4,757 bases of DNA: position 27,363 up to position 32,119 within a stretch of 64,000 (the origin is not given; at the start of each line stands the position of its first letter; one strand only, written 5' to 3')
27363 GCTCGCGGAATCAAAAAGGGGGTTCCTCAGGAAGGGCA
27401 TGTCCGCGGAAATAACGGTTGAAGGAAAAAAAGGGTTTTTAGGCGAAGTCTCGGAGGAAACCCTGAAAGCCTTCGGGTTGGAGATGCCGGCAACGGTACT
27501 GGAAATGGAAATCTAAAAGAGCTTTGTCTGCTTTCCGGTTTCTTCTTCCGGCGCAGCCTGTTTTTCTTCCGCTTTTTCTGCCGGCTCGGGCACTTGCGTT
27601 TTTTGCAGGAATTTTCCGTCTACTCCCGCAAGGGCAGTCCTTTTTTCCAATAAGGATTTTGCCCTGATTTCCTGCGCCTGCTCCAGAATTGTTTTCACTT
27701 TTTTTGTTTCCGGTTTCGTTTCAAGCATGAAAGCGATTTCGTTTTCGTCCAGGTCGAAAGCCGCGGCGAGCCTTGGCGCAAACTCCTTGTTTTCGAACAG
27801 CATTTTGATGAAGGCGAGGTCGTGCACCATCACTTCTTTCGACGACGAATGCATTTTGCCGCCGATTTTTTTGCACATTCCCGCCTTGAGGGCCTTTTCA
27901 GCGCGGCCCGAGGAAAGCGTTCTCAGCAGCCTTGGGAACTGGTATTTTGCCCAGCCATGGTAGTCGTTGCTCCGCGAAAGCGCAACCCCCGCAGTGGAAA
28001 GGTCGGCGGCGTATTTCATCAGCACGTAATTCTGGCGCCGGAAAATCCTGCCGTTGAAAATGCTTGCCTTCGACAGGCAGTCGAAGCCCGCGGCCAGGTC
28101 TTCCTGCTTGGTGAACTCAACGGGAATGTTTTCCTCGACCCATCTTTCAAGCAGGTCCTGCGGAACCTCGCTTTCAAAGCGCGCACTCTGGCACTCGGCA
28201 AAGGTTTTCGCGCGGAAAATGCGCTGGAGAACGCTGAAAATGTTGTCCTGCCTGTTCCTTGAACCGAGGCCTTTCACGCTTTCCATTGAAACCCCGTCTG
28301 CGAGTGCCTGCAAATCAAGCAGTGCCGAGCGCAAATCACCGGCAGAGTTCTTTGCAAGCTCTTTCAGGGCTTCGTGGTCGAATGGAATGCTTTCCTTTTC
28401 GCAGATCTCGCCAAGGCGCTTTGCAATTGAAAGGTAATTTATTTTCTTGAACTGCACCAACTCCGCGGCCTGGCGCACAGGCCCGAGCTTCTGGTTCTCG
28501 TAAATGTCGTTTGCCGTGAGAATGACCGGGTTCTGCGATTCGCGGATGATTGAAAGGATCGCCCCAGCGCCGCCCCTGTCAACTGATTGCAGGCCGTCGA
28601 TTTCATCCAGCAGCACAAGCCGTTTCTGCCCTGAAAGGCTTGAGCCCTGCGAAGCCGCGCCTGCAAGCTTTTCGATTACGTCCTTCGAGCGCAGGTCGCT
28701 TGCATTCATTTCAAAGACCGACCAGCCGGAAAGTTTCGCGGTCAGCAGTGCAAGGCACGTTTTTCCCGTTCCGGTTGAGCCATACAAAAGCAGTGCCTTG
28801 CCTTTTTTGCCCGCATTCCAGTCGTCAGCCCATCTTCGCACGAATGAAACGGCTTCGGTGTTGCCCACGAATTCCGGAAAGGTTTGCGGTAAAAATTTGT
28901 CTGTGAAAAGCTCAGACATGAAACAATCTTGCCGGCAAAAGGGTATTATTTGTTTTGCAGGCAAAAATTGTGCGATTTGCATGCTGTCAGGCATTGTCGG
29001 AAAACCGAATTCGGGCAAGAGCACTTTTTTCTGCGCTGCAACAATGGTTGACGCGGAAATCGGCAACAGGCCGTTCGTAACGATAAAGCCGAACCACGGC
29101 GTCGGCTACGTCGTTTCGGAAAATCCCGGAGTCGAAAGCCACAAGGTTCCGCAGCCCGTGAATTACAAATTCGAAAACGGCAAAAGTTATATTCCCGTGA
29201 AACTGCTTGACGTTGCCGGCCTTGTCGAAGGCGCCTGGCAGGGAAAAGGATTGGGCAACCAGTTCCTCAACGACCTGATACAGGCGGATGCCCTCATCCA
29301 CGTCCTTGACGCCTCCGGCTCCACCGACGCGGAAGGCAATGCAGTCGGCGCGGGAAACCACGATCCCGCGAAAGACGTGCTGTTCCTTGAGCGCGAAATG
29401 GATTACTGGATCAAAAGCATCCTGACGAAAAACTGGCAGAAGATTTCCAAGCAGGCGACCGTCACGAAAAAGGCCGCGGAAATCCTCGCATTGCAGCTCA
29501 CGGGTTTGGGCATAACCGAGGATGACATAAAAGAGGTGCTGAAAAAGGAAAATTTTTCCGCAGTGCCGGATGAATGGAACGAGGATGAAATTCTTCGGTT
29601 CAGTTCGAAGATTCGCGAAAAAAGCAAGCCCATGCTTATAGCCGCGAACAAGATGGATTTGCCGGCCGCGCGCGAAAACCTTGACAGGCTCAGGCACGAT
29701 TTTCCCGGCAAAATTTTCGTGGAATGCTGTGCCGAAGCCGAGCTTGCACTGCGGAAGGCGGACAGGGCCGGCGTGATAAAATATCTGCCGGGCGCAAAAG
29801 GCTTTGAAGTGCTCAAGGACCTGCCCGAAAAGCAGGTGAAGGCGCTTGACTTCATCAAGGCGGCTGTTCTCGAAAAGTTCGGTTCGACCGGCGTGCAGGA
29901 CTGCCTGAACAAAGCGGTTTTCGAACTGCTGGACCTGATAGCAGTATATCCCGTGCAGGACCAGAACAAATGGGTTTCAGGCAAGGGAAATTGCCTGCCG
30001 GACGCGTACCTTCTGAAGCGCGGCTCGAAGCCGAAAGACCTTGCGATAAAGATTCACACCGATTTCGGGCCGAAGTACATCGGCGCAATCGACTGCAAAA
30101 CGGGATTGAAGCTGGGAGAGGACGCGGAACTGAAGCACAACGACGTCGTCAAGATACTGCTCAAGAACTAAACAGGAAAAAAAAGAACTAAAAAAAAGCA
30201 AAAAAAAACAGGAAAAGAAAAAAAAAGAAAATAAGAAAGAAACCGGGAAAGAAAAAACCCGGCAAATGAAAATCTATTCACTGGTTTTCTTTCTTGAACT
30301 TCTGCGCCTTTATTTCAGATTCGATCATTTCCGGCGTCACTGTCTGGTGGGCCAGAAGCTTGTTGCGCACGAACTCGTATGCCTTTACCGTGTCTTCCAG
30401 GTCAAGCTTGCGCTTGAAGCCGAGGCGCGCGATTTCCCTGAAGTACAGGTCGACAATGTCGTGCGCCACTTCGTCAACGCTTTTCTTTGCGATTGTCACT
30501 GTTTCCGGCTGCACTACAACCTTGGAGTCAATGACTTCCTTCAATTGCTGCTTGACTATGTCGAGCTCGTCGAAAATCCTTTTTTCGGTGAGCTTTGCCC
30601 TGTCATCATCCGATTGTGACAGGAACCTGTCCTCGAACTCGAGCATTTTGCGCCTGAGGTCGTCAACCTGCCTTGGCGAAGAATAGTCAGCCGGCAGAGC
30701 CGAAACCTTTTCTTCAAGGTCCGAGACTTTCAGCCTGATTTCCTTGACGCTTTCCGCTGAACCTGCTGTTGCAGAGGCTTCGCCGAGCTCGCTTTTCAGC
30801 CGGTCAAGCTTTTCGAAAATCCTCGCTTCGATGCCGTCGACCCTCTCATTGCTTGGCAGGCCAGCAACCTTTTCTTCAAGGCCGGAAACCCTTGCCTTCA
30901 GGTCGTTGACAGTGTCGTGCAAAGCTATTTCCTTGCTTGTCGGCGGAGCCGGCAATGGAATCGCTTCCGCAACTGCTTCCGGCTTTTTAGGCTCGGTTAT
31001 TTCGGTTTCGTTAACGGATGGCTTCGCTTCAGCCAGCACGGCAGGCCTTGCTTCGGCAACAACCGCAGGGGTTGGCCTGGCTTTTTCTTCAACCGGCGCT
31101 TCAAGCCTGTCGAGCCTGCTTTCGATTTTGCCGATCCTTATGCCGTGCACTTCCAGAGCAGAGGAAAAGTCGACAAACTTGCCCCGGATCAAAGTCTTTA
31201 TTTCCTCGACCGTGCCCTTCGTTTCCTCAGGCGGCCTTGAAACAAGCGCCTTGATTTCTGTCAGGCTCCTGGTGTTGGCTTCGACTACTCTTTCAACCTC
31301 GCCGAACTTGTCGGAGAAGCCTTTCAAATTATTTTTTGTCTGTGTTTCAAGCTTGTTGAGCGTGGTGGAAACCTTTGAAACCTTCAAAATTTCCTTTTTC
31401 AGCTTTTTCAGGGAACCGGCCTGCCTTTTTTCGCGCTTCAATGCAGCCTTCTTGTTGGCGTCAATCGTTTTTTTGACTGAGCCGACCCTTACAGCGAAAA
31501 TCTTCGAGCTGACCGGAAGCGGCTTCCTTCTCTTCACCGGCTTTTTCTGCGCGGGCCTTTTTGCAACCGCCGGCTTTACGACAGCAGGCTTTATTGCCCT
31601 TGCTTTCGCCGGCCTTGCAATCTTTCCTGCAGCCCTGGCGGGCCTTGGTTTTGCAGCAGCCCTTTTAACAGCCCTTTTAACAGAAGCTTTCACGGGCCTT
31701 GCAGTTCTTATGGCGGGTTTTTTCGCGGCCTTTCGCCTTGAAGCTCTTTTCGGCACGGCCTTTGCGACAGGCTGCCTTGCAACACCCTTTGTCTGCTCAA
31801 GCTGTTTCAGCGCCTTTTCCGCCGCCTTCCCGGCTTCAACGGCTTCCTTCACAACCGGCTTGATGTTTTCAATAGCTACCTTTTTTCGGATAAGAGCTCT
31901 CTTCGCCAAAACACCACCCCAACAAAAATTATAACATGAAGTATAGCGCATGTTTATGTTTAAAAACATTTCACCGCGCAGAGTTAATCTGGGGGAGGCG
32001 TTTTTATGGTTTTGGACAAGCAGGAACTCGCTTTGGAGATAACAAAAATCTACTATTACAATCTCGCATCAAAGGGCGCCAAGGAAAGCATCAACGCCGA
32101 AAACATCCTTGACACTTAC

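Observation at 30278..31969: Large protein combining a histone H1-like Ala/Lys/Pro/Arg-rich basic region with a long repetitive coiled-coil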

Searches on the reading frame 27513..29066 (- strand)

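Call 6: search_protein_families(library=pfam, proteins=[window:27513-29066:-], max_evalue=0.1)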
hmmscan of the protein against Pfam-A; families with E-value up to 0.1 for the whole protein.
window:27513-29066:- (517 aa): 13 families
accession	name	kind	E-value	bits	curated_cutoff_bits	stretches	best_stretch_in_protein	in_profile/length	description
PF00004.35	AAA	-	2.5e-11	44.6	21.2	1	92-188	1-111/131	ATPase family associated with various cellular activities (AAA)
PF21960.2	RCF1-5-like_lid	-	8.8e-10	38.8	27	1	217-256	2-42/43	RCF1/5-like, AAA+ ATPase lid domain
PF22608.2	DNAX_ATPase_lid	-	3.2e-06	27.3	27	1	214-256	2-45/49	DNA polymerase III clamp loader subunit, ATPase lid domain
PF01695.23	IstB_IS21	-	8.4e-06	25.9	24.1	1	90-190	93-197/238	IstB-like ATP binding protein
PF25361.1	AAA_lid_RFC1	-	0.00079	19.3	34.9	1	214-254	4-44/59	RFC1-like, AAA+ ATPase lid domain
PF07728.20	AAA_5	-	0.0028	18.1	22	1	92-156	2-75/139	AAA domain (dynein-related subfamily)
PF16193.11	AAA_assoc_2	-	0.0053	17.4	34.3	1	224-260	2-38/81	AAA C-terminal domain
PF13173.12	AAA_14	-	0.0067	16.9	27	1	89-162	2-77/129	AAA domain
PF06068.19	TIP49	-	0.016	14.8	23.8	1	88-130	49-93/347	TIP49 P-loop domain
PF13191.12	AAA_16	-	0.018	16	32.6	1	67-137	3-85/167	AAA ATPase domain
PF07724.20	AAA_2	-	0.026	15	27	1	92-159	6-87/166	AAA domain (Cdc48 subfamily)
PF03215.21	Rad17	-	0.052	13.9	23.8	0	52-129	7-86/186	Rad17 P-loop domain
PF01745.22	IPT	-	0.064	13.1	20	0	91-119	3-31/233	Isopentenyl transferase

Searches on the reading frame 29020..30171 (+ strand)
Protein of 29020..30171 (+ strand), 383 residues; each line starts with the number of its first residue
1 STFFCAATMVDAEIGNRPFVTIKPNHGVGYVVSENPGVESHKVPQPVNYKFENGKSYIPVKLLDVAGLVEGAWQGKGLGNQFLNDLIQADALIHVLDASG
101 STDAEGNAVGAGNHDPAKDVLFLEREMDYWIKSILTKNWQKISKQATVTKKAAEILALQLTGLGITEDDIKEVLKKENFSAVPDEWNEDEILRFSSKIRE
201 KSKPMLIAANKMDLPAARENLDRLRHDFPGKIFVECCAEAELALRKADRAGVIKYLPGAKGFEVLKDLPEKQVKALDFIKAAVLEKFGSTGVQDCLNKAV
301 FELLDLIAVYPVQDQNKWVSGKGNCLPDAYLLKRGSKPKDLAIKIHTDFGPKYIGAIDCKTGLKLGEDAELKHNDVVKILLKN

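Call 6: search_protein_families(library=pfam, proteins=[window:29020-30171:+], max_evalue=0.1)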
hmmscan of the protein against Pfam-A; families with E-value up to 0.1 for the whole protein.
window:29020-30171:+ (383 aa): 3 families
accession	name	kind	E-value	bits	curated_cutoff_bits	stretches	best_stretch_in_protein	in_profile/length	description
PF08438.16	YGR210-like_G4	-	3.9e-37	127.4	24.7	1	208-314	1-108/108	Obg-like GTPase YGR210-like, G4 motif-containing domain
PF02824.27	TGS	-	1.3e-08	35.2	22.2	1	326-380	5-59/60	TGS domain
PF01926.29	MMR_HSR1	-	6.9e-08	33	21.9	1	1-102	13-89/113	50S ribosome-binding GTPase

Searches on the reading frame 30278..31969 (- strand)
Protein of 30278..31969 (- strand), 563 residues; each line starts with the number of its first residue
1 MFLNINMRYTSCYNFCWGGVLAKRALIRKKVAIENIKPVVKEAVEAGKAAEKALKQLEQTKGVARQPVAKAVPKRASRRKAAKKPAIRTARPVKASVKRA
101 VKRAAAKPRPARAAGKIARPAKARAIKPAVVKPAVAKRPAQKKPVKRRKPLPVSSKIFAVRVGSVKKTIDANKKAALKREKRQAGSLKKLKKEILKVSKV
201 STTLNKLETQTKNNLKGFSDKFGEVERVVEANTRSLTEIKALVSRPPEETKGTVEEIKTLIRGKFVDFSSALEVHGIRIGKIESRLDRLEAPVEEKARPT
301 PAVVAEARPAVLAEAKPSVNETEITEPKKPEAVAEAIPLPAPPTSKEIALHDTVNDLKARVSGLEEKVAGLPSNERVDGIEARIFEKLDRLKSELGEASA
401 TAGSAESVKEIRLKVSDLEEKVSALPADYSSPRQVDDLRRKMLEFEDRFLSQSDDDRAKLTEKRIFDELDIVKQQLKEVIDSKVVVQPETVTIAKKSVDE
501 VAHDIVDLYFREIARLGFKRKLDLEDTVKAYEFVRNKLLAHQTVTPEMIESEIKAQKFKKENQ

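Call 6: search_protein_families(library=pfam, proteins=[window:30278-31969:-], max_evalue=0.1)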
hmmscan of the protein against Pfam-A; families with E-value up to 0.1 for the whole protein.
window:30278-31969:- (563 aa): 3 families
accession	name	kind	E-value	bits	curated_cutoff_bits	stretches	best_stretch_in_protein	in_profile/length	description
PF10805.13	DUF2730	-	0.00042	20.8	24.9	0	349-384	37-72/102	Protein of unknown function (DUF2730)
PF23991.1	DUF7310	-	0.0029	18.5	40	0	375-431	3-55/83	Coiled-coil region of unknown function (DUF7310)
PF13089.11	PP_kinase_N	-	0.062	14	23.8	0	442-484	8-48/107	Polyphosphate kinase N-terminal domain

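Call 7: search_protein_families(library=ncbifam, proteins=[window:30278-31969:-], max_evalue=0.1)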
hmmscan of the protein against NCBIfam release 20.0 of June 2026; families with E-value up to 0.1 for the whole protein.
window:30278-31969:- (563 aa): 1 family
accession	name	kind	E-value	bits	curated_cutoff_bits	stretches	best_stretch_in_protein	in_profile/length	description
NF011717.0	PRK15138.1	equivalog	0.0052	15.9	645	1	128-221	285-374/387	alcohol dehydrogenase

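Call 8: find_homologous_proteins(query=window:30278-31909:-, max_evalue=0.001)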
Query window:30278-31909:- (543 aa): 3 proteins with E <= 0.001 among 8000 candidates.
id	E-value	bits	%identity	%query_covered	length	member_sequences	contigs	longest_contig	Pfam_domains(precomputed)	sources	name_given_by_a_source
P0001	0.0e+0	1091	100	100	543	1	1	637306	PF10805.15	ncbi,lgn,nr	ncbi:MAG: hypothetical protein HY394_06010 [Candidatus Diapherotrites archaeon]|nr:hypothetical prot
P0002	4.6e-175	601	64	100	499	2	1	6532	-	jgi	-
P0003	5.7e-73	265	39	50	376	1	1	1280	-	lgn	-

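Call 13: search_solved_structures(query=A1, max_evalue=1)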
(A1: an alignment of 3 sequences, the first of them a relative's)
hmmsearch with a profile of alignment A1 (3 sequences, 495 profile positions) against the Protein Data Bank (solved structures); distinct sequences matched with E-value up to 1: 5.
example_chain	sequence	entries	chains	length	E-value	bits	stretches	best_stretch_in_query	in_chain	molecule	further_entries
8dy9_F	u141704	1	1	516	0.1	14.7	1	31-129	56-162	RNA polymerase sigma factor SigA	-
8dy7_F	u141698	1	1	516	0.1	14.7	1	31-129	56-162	RNA polymerase sigma factor SigA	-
5yl9_A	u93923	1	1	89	0.52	12.4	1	160-221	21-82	Spike glycoprotein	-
4liy_A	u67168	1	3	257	0.67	12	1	304-336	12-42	Fiber protein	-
5zuv_A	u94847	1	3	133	0.72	11.9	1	161-221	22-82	Spike glycoprotein,Spike glycoprotein,inhibitor EK1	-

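Call 18: find_encoding_contigs(protein=P0002, flank=10000)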
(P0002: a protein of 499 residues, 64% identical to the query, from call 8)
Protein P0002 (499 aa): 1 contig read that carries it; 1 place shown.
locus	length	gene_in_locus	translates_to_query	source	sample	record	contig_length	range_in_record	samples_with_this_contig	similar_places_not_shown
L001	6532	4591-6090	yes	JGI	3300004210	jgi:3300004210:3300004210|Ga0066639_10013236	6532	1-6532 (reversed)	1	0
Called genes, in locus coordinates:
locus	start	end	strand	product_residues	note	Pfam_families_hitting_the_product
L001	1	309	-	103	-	?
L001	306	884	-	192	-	-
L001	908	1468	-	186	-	PF01022:HTH_5, PF12840:HTH_20, PF13412:HTH_24, PF14947:HTH_45 (weak), PF21476:PF0610-like_N (faint)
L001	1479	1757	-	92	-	-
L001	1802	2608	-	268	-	PF01261:AP_endonuc_2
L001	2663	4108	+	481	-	PF01637:ATPase_2 (weak), PF13191:AAA_16, PF13401:AAA_22, PF00004:AAA (weak), PF22703:Cdc6_lid, PF09079:WHD_Cdc6 (weak)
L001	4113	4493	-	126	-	-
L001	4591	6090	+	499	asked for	-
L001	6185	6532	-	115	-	?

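Call 20: find_encoding_contigs(protein=P0003, flank=10000)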
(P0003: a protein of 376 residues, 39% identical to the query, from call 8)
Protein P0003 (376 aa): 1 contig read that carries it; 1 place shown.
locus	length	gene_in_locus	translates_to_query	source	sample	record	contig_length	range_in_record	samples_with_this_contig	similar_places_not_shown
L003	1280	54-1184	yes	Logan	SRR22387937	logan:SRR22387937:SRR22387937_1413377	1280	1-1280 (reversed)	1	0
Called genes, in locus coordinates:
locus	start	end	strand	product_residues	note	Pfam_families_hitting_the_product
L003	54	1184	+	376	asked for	-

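Call 23: predict_structure(alignment_id=A1)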
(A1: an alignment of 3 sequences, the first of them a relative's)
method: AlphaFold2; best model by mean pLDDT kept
length: 543 residues; sequences in the alignment: 3
mean_pLDDT: 60.8   pTM: 0.19
mean pLDDT of the five models: 60.8, 55.1, 53.4, 52.7, 50.8
residues with pLDDT >= 90: 0; 70-90: 218; 50-70: 156; < 50: 169
segments of 3 or more residues with pLDDT < 50: 40-124, 228-232, 271-319, 405-411, 463-474, 540-543
pLDDT, mean of each block of 10 residues (from residue 1): 70 78 78 66 36 37 38 36 37 37 40 40 49 64 78 84 82 83 82 80 82 81 58 54 52 59 67 41 34 34 36 43 69 81 70 55 72 63 58 72 50 58 70 70 72 68 40 56 78 63 72 81 72 64 40
secondary structure, 60 per line:
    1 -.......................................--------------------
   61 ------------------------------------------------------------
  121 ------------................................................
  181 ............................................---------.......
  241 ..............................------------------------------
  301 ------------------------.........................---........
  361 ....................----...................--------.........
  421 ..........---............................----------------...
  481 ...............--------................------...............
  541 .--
elements in order: H2-40 H133-224 H234-270 H325-349 H353-380 H385-403 H412-430 H434-461 H478-495 H504-519 H526-541

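Call 72: search_protein_families(library=phrogs, proteins=[window:30281-31909:-], max_evalue=0.01)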
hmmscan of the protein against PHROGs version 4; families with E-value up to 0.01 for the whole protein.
window:30281-31909:- (543 aa): 2 families
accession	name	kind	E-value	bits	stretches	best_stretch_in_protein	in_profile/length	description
phrog_736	-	unknown function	0.0031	18.6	0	326-364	36-75/112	-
phrog_5553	-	unknown function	0.0036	18.5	0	167-270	9-111/114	-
